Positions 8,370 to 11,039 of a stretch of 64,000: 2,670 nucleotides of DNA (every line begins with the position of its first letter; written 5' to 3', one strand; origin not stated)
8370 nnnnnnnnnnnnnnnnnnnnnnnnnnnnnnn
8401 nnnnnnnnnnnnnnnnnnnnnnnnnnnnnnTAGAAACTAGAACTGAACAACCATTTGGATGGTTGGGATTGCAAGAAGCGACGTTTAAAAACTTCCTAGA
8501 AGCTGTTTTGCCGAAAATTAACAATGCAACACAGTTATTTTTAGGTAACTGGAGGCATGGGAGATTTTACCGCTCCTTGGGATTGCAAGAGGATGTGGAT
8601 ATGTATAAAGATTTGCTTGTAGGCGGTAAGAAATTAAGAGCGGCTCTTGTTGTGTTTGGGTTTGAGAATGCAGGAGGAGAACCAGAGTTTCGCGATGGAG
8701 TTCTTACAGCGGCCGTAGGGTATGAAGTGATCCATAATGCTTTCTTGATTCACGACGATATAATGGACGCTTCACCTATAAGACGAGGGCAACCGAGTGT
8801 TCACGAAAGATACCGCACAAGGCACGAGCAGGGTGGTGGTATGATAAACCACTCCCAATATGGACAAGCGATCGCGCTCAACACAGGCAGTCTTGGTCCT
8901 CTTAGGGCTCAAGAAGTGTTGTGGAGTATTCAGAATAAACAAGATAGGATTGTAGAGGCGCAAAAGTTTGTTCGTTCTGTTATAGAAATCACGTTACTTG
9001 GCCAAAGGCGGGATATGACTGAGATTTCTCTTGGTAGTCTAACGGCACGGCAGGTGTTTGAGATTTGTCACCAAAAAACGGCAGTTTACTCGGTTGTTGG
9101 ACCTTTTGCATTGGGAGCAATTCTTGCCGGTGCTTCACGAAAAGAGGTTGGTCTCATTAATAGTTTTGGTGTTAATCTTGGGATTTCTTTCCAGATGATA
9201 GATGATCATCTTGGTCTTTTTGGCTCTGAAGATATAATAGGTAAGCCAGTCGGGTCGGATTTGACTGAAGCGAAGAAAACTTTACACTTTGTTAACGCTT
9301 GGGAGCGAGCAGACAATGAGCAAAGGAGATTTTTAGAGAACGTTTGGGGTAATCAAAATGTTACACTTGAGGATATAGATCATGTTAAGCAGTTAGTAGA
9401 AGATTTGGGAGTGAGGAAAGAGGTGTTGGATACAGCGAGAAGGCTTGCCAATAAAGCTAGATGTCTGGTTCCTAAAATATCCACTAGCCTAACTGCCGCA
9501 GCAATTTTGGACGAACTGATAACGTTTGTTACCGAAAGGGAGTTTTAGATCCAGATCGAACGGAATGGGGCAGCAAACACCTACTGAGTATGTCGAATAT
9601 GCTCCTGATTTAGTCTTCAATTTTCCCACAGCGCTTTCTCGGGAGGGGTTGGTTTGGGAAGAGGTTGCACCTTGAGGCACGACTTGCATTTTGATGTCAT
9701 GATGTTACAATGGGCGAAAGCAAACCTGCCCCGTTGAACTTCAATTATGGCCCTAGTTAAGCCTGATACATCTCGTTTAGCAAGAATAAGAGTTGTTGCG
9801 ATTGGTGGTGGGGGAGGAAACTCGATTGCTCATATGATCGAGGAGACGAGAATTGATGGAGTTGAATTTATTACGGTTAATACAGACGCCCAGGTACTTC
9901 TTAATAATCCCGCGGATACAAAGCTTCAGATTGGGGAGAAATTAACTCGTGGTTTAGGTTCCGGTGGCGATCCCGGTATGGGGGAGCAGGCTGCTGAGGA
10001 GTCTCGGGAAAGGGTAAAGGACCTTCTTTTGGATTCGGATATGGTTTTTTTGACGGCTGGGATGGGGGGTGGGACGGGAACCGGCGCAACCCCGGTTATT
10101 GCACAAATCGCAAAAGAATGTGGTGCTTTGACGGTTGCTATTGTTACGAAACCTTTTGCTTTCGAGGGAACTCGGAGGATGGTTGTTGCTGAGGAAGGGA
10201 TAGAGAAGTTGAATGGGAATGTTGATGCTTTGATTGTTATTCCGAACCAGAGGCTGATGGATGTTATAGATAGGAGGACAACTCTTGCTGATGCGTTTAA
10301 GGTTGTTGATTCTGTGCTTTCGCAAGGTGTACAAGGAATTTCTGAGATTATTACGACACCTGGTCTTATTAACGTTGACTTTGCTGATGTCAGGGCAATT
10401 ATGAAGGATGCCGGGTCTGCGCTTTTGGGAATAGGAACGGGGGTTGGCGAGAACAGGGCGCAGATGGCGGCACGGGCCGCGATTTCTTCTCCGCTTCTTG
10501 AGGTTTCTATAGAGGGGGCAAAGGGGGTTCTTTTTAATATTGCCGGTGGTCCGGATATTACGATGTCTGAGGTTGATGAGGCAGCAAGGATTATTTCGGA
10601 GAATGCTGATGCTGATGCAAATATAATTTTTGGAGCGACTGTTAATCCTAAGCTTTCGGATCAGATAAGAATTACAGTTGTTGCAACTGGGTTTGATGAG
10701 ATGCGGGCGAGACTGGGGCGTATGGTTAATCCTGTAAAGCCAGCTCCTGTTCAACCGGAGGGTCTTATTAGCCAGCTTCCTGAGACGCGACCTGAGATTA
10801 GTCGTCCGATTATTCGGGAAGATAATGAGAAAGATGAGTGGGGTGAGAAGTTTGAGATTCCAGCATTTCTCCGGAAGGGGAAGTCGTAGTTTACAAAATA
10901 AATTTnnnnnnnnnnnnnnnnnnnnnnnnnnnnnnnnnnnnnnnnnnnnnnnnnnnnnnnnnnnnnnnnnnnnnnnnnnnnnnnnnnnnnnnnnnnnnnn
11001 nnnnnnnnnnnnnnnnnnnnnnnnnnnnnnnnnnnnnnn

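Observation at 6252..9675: Compact isoprenoid module: archaeal-type IPK, a Nudix-like protein, and a single-polypeptide UppS (cis) + trans-polyprenyl synthase fusion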

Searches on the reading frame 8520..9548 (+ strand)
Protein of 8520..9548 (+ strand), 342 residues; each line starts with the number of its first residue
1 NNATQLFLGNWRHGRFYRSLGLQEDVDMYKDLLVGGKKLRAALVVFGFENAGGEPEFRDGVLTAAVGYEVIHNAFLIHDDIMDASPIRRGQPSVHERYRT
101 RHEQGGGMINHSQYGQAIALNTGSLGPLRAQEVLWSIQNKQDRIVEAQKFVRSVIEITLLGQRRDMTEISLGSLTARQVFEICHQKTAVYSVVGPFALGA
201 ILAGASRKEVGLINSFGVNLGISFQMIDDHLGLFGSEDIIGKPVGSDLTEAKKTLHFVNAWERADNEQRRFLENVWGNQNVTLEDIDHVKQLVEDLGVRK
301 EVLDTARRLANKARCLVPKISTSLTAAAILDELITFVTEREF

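Call 8: search_solved_structures(query=window:8520-9548:+, max_evalue=1e-10, show_alignments=4)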
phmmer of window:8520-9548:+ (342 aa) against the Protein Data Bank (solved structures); distinct sequences matched with E-value up to 1e-10: 112 (the best 60 are shown).
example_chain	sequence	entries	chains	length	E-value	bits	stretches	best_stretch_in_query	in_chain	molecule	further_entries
8f8f_A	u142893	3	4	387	1.2e-31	113.2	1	27-339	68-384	(2E,6E)-farnesyl diphosphate synthase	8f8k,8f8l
3lk5_A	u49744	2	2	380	9.4e-31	110.3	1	32-309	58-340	Geranylgeranyl pyrophosphate synthase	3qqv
6kd7_A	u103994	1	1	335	1.2e-30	110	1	24-321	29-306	Polyprenyl synthetase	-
1wy0_A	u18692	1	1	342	1.7e-26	96.3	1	33-279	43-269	geranylgeranyl pyrophosphate synthetase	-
3oyr_A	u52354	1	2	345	1e-22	83.9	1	33-339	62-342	Trans-isoprenyl diphosphate synthase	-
3lmd_A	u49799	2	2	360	1e-20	77.3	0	181-340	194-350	Geranylgeranyl pyrophosphate synthase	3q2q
4dhd_A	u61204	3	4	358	1.1e-20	77.3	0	213-341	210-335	Polyprenyl synthetase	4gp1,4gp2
3nf2_A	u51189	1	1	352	7.4e-20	74.5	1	35-308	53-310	Putative polyprenyl synthetase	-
1wmw_A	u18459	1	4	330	8.7e-20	74.3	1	28-269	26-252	geranylgeranyl diphosphate synthetase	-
5jfq_A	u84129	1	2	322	8.8e-20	74.3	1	32-308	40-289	Geranylgeranyl Pyrophosphate Synthetase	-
4jxn_A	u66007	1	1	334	1.5e-19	73.5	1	34-322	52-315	Octaprenyl-diphosphate synthase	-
3mzv_A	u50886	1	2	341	6.4e-18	68.1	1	34-340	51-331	Decaprenyl diphosphate synthase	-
9k99_A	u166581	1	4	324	2.7e-17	66.1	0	135-281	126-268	Solanesyl diphosphate synthase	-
9kp1_B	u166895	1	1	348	4.5e-17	65.4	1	32-265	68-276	Heptaprenyl diphosphate synthase component 2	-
3kra_A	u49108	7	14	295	4.8e-17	65.3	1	28-256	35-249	Geranyl diphosphate synthase large subunit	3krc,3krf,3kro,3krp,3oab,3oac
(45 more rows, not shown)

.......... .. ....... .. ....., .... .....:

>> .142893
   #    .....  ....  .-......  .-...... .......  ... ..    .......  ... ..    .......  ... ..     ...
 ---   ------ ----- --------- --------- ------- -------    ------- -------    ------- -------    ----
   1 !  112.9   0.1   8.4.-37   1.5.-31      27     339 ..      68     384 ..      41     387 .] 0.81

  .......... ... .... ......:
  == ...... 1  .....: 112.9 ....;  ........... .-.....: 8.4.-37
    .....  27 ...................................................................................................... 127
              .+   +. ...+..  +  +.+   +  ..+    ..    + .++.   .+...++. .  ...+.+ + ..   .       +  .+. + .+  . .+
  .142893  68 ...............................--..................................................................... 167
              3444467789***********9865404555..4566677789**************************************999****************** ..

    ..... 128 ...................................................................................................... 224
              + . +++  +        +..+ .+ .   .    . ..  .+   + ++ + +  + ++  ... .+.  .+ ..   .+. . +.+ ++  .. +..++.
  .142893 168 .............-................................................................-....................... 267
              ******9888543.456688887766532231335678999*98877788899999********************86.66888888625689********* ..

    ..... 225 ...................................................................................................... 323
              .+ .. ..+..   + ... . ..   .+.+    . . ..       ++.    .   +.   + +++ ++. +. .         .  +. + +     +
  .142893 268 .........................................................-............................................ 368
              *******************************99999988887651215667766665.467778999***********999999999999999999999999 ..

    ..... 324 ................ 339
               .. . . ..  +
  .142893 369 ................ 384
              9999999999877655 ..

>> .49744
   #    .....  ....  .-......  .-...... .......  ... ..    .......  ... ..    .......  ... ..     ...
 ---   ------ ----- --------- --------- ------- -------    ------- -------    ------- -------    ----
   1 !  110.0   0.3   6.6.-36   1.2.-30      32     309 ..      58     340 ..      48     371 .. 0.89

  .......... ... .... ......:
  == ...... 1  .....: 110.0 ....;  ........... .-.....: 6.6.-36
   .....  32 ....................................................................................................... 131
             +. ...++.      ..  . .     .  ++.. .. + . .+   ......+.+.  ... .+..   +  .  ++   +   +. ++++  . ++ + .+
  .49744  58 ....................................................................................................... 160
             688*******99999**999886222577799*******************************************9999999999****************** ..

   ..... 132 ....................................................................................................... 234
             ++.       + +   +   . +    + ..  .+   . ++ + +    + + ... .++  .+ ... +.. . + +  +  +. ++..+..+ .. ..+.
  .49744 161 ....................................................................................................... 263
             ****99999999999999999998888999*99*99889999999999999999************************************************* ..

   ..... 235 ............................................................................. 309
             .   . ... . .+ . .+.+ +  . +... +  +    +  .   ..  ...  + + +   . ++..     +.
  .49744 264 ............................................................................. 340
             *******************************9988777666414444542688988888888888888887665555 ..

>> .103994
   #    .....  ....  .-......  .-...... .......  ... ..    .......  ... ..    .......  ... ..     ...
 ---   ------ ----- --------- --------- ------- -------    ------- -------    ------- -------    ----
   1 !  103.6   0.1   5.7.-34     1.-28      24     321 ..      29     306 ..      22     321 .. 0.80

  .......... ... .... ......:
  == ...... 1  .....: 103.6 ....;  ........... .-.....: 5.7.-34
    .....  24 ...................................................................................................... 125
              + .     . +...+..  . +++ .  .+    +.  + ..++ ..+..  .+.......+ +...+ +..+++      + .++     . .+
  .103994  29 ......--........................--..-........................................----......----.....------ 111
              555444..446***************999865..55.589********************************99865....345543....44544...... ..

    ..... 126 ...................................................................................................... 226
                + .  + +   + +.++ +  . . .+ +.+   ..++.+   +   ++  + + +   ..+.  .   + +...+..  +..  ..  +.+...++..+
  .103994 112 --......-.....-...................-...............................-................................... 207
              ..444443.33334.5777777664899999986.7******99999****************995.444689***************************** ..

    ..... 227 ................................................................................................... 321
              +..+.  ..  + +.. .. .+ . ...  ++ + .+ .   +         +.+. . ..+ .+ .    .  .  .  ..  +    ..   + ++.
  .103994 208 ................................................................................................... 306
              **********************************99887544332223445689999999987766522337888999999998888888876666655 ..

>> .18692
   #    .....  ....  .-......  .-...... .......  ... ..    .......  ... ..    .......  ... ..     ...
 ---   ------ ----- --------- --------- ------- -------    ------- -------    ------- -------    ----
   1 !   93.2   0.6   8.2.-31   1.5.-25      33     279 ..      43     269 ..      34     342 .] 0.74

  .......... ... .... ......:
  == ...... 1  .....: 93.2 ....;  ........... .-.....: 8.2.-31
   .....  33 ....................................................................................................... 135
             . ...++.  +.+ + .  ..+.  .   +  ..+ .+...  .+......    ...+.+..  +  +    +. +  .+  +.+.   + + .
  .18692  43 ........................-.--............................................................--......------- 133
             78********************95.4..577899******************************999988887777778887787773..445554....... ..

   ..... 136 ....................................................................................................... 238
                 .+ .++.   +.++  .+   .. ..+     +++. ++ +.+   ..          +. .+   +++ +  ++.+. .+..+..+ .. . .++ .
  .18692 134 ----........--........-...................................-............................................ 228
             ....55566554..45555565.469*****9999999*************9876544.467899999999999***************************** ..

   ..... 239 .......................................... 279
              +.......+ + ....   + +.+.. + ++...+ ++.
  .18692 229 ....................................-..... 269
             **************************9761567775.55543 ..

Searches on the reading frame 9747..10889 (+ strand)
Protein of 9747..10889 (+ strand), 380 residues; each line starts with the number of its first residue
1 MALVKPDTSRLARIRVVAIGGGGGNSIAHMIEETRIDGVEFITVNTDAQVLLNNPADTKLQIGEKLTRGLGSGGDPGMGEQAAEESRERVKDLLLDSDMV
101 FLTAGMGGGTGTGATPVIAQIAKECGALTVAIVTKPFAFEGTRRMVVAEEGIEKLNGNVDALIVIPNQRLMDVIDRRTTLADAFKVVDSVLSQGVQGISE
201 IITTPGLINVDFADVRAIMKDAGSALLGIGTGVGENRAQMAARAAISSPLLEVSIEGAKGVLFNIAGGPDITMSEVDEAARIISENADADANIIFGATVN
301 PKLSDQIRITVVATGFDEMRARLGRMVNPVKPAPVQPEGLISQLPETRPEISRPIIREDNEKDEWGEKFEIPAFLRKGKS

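Call 3: search_protein_families(library=pfam, proteins=[window:9747-10889:+], max_evalue=0.01)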
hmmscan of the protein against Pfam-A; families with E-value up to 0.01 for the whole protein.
window:9747-10889:+ (380 aa): 2 families
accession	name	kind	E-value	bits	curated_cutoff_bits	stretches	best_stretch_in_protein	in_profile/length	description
PF00091.31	Tubulin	-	1.3e-47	163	33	1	14-174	2-189/190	Tubulin/FtsZ family, GTPase domain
PF12327.13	FtsZ_C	-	1.3e-35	122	27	1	223-317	1-95/95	FtsZ family, C-terminal domain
